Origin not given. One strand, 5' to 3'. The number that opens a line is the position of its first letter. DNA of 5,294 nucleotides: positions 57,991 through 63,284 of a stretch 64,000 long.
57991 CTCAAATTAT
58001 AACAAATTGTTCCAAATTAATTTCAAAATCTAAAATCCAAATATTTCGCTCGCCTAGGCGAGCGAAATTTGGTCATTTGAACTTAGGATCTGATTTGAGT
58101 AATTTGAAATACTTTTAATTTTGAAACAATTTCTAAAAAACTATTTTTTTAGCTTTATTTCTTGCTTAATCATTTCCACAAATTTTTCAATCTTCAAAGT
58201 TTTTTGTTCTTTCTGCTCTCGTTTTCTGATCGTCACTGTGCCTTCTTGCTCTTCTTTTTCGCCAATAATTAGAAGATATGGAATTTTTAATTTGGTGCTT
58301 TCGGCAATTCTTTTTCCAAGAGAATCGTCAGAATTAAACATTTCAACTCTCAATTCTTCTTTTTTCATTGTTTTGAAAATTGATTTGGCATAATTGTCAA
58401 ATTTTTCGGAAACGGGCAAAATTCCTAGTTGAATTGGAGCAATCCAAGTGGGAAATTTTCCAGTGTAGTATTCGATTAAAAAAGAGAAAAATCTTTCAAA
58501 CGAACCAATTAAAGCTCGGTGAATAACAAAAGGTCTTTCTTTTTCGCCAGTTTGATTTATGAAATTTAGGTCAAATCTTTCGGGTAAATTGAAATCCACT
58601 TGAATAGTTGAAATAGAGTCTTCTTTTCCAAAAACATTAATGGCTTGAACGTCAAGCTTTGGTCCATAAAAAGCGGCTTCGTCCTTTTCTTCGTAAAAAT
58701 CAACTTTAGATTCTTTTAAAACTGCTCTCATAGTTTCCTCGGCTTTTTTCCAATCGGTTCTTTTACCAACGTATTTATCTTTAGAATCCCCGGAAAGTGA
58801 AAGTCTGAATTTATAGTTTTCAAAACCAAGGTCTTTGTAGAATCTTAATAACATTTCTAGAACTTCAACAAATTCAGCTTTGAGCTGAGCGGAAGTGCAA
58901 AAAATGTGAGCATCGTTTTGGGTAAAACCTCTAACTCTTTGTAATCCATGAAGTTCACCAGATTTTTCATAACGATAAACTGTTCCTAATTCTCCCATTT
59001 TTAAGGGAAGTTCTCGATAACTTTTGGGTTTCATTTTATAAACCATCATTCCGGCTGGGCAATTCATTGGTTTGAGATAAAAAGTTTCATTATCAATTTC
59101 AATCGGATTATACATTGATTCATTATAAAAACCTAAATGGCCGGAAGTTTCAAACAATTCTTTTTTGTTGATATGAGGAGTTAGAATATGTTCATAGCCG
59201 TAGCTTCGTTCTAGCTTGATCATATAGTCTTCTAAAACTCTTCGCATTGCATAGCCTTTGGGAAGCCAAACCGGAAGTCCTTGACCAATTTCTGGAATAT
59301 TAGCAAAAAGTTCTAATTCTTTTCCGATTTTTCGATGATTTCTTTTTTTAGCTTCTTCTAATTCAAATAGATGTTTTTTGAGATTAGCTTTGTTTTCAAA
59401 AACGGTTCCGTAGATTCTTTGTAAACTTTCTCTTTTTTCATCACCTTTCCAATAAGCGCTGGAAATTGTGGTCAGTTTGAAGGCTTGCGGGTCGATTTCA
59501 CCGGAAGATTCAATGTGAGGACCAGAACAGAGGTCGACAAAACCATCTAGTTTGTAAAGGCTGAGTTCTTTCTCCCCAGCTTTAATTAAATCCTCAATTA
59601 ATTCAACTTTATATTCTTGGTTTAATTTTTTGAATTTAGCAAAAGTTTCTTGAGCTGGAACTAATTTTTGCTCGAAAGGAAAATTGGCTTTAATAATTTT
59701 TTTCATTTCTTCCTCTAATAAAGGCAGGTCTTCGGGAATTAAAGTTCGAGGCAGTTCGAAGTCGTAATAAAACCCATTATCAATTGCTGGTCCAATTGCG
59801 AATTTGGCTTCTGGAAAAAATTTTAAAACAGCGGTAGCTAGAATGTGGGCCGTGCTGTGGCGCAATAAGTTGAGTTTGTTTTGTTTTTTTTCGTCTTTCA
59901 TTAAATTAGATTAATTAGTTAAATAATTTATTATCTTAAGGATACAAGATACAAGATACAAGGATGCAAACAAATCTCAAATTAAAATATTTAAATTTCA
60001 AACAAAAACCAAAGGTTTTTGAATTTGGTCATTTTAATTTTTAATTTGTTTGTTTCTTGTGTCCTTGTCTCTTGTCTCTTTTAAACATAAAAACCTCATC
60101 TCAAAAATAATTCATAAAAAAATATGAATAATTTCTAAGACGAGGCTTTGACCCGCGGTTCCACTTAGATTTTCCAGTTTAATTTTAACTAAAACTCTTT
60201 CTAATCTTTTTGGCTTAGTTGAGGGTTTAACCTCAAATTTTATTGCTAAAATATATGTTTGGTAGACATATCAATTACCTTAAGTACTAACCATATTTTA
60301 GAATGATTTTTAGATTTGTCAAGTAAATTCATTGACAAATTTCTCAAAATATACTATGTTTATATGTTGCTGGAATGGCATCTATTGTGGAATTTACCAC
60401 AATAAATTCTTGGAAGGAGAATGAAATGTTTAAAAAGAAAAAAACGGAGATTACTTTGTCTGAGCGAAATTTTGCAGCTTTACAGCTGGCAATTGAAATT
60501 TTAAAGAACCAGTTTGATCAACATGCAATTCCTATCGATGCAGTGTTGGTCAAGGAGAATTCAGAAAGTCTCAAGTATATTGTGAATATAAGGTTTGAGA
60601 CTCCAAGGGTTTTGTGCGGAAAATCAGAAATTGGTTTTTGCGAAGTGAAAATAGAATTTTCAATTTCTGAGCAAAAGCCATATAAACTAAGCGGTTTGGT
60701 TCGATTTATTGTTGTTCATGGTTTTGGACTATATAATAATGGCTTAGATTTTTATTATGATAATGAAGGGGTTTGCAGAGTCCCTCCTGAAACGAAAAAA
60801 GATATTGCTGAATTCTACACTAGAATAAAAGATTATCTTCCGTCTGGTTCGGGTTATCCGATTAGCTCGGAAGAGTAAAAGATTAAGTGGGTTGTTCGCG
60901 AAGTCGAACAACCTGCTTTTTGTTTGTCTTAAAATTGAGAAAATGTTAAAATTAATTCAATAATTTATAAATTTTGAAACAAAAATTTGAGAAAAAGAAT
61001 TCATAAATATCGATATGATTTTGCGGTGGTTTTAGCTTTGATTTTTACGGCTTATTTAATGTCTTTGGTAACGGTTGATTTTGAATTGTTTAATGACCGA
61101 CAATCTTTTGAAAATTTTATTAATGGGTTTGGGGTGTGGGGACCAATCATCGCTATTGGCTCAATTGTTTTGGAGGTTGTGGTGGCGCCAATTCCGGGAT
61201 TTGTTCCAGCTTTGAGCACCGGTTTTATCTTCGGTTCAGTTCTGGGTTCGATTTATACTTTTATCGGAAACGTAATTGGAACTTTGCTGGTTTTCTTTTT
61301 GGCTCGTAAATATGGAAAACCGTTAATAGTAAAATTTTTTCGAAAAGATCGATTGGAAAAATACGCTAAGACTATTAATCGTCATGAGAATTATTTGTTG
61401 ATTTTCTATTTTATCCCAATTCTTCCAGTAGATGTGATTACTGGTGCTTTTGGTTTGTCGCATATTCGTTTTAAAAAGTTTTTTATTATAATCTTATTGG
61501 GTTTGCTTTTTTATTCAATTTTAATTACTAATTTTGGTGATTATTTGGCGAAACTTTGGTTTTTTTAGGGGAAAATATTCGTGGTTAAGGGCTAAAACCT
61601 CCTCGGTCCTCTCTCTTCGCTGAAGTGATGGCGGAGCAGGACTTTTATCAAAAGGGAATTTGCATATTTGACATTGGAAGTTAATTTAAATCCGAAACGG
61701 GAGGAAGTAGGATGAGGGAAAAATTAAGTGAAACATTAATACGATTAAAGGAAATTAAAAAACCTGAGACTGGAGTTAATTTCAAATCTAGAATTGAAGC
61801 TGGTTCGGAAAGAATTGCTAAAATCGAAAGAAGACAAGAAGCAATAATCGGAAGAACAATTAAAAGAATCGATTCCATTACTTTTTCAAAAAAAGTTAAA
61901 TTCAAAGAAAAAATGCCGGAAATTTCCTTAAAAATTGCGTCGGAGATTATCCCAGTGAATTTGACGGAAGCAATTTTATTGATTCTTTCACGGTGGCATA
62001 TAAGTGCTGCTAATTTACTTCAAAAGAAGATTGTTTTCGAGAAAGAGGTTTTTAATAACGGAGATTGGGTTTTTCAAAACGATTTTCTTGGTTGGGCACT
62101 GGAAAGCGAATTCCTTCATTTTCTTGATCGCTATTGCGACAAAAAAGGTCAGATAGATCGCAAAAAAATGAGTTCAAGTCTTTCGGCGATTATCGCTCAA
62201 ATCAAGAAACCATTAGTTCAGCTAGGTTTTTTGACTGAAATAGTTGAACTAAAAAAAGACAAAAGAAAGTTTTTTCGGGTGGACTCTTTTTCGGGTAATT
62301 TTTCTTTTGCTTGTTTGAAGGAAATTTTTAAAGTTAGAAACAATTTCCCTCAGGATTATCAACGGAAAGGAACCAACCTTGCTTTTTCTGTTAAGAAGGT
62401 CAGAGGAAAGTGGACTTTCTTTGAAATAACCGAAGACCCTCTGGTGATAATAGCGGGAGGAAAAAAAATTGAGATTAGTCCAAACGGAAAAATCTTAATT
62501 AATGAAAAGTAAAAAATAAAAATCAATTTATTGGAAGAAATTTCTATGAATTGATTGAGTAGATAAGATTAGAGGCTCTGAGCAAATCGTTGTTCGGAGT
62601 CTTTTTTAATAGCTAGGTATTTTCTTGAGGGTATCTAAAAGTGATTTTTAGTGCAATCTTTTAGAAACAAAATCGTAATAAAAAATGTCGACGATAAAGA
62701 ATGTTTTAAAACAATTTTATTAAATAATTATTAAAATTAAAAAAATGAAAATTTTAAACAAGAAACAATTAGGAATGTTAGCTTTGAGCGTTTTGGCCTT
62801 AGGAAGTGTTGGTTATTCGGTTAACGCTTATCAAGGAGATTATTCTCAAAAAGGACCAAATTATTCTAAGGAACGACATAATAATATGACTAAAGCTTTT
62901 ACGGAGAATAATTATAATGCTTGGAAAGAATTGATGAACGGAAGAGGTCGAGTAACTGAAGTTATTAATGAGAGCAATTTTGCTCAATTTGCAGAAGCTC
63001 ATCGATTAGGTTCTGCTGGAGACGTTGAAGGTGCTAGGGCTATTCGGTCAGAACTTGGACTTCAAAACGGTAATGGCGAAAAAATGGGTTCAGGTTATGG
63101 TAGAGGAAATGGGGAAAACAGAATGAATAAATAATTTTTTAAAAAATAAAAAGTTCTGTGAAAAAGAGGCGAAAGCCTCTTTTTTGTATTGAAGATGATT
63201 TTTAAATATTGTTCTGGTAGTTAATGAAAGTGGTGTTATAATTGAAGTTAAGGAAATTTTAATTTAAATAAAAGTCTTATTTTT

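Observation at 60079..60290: T-box riboswitch leader upstream of thrS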

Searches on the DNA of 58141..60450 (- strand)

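Call 4: search_rna_families(source=window, start=59850, end=60450, threshold=evalue, max_evalue=10, show_alignments=5)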
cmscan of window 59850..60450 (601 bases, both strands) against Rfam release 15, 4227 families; matches with E-value up to 10: 20.
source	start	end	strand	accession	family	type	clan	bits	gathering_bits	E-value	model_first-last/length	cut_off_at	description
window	60133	60283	-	RF00230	T-box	Cis-reg; leader;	-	35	93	4e-06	1-219/219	no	T-box leader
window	59953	60073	+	RF03940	MIR9563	Gene; miRNA;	-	25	90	0.021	1-127/127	no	MIR9563 microRNA precursor family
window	59952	60073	+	RF03839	MIR2599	Gene; miRNA;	-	24.6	120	0.025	1-132/132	no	MIR2599 microRNA precursor family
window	60089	60150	-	RF03664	MIR6288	Gene; miRNA;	-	23.7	74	0.031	1-92/92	no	MIR6288 microRNA precursor family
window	59953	60073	-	RF03940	MIR9563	Gene; miRNA;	-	21.6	90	0.16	1-127/127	no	MIR9563 microRNA precursor family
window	59928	60072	-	RF01577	RNase_P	Gene; ribozyme;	CL00002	19.3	100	0.97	33-188/626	no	Plasmodium RNase_P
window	60228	60314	-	RF01284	snoR8a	Gene; snRNA; snoRNA; CD-box;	-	19.2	37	1.9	1-92/92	no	Small nucleolar RNA snoR8a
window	60090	60149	-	RF03940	MIR9563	Gene; miRNA;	-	18.2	90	1.2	8-120/127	no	MIR9563 microRNA precursor family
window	60067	60196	-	RF03530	bglG-cis-reg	Cis-reg;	-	17.7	80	1.7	1-137/137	no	cis-regulatory element of the bglG/LicT operon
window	60358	60447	+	RF02217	ZNFX1-AS1_3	Gene; lncRNA;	-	17.1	60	4.4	1-87/87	no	ZNFX1 antisense RNA 1 conserved region 3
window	59953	60074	-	RF03839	MIR2599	Gene; miRNA;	-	16.8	120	2.2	1-132/132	no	MIR2599 microRNA precursor family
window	59947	60081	+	RF04130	MIR7996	Gene; miRNA;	-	16.7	119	2.4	1-190/190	no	MIR7996 microRNA precursor family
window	59905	59976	+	RF02934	caiA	Gene; sRNA;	-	16.2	55.5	6.8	1-78/78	no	caiA RNA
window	60090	60149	-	RF03598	MIR6024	Gene; miRNA;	-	15.3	72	4.6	16-85/99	no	MIR6024 microRNA precursor family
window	59956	59991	+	RF01618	ceN114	Gene; snRNA; snoRNA; CD-box;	-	15.3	44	5.2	1-63/63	no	Nematode snoRNA ceN114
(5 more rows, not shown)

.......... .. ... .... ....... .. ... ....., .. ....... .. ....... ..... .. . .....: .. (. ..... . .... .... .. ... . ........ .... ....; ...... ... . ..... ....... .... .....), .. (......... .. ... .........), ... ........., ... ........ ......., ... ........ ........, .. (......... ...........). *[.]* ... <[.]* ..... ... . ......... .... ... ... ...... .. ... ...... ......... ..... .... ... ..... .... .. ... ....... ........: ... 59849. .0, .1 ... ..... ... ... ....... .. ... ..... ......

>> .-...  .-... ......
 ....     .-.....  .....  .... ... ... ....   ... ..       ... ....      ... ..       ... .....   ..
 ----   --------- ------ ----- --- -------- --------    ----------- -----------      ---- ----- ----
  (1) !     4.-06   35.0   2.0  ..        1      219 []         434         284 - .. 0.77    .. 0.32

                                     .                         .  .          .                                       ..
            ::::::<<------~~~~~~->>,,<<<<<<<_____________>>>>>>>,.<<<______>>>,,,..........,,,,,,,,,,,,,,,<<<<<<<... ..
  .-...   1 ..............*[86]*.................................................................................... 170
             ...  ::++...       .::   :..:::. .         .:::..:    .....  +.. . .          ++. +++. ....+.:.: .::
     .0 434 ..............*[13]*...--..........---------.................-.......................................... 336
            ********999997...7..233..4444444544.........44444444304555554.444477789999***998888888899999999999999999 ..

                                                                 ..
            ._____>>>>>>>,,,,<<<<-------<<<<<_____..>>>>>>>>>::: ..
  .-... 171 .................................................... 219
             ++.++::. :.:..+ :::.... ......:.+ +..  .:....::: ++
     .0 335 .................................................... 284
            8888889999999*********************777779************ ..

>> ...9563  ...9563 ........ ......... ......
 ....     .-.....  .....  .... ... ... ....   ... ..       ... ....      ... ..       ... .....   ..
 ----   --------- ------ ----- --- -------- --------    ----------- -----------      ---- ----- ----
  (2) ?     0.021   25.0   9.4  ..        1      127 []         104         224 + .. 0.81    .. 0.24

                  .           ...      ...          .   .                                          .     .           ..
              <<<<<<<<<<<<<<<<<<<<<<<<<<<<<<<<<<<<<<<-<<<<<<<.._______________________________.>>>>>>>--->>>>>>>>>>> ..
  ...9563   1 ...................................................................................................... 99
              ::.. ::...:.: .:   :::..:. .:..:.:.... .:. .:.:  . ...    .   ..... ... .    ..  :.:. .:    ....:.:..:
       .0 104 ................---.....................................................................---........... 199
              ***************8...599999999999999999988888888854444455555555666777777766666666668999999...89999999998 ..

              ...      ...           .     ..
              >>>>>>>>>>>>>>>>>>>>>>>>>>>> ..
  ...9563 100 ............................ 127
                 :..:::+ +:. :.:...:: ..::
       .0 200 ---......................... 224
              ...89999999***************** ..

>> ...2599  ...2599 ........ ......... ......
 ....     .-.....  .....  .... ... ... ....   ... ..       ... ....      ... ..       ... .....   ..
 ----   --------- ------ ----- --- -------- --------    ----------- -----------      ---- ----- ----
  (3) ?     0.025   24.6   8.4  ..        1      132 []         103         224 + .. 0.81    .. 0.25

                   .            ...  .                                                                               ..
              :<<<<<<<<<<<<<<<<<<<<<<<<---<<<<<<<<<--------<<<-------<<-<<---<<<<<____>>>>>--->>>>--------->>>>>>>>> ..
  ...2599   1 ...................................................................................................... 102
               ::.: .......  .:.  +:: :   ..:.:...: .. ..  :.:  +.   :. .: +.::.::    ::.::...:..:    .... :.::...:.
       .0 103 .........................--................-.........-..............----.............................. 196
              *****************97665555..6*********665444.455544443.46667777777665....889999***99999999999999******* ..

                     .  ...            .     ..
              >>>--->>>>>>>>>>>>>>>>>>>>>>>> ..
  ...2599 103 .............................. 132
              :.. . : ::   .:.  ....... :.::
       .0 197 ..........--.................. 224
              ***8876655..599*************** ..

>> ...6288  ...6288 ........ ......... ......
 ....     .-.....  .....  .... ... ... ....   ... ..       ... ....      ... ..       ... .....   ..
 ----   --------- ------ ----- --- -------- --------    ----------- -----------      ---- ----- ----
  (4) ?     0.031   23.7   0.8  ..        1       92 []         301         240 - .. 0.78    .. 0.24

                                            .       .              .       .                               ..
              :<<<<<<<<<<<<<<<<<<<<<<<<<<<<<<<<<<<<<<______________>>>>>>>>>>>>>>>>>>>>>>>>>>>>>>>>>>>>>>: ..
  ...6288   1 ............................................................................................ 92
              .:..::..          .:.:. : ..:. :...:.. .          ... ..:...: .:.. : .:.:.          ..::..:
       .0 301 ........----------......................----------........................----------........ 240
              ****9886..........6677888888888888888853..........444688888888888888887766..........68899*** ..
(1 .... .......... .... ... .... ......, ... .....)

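Call 11: search_rna_families(sources=[L001, L002, L013, L019, L025, L071], threshold=evalue, max_evalue=0.01, show_alignments=6)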
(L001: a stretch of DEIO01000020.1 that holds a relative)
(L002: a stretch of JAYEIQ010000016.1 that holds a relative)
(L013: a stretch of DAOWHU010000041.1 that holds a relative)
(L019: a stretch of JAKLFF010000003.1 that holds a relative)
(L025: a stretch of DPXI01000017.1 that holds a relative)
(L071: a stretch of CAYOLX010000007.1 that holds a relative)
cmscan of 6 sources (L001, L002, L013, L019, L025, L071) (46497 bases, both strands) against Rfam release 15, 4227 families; matches with E-value up to 0.01: 5.
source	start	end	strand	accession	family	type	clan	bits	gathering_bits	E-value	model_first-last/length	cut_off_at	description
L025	2572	2813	+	RF00230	T-box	Cis-reg; leader;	-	54.1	93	3.7e-09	1-219/219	no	T-box leader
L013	2571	2795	+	RF00230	T-box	Cis-reg; leader;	-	35.4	93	0.00025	1-219/219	no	T-box leader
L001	2729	2887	+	RF00230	T-box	Cis-reg; leader;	-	34.1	93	0.00052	1-219/219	no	T-box leader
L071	2716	2894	+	RF00230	T-box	Cis-reg; leader;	-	33.7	93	0.00068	1-219/219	no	T-box leader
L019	2493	2618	+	RF00230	T-box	Cis-reg; leader;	-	33.5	93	0.00072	1-219/219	no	T-box leader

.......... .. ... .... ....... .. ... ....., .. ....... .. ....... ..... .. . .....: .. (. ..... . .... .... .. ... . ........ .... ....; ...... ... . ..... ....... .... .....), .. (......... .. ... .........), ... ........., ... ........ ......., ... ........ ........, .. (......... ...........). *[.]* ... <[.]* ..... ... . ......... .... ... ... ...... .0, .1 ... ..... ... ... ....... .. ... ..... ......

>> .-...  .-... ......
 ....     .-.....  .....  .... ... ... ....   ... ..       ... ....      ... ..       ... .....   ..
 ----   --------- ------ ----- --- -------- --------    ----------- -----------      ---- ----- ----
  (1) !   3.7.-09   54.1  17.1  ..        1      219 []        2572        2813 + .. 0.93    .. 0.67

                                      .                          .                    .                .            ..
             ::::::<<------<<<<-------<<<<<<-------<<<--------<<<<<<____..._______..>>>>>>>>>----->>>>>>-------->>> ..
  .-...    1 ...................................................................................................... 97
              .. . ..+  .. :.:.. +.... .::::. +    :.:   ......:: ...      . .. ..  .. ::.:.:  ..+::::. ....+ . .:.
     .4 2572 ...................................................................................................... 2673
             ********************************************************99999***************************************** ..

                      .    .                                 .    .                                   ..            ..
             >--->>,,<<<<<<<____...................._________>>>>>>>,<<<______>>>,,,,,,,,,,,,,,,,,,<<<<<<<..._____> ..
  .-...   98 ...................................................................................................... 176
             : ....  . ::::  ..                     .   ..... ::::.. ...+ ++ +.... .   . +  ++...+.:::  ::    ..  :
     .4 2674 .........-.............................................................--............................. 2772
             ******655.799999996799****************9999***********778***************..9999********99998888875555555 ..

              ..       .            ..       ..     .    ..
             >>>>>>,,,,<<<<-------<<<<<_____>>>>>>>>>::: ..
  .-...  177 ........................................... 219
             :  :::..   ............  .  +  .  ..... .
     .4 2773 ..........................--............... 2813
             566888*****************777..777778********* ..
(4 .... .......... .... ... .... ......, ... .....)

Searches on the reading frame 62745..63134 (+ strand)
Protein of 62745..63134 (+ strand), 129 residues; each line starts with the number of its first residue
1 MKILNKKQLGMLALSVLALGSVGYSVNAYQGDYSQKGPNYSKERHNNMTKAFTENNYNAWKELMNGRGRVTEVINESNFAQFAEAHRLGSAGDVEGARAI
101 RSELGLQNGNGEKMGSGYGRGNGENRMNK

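Call 40: find_encoding_contigs(protein=window:62745-63134:+, flank=10000, max_places=3)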
Protein window:62745-63134:+ (129 aa): 4 contigs read that carry it; 3 places shown.
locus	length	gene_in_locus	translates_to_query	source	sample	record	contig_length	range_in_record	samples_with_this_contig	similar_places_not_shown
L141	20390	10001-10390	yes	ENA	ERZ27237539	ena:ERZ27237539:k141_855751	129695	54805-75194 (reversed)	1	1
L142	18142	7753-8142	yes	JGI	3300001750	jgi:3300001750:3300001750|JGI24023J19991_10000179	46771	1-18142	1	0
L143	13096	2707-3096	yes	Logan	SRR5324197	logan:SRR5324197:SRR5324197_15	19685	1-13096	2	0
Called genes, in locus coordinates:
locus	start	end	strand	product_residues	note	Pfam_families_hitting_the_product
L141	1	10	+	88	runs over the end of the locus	-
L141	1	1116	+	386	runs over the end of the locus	-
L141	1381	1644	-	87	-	-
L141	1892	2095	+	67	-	-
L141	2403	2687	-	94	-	-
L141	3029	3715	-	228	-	-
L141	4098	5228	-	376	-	PF00919:UPF0004, PF04055:Radical_SAM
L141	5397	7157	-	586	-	PF07973:tRNA_SAD, PF00587:tRNA-synt_2b, PF03129:HGTP_anticodon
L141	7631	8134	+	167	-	-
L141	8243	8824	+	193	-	PF09335:VTT_dom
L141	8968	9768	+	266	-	-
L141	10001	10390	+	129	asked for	-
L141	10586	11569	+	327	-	PF01699:Na_Ca_ex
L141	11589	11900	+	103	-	PF06961:DUF1294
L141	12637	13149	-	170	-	PF00293:NUDIX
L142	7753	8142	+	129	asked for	-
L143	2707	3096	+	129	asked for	-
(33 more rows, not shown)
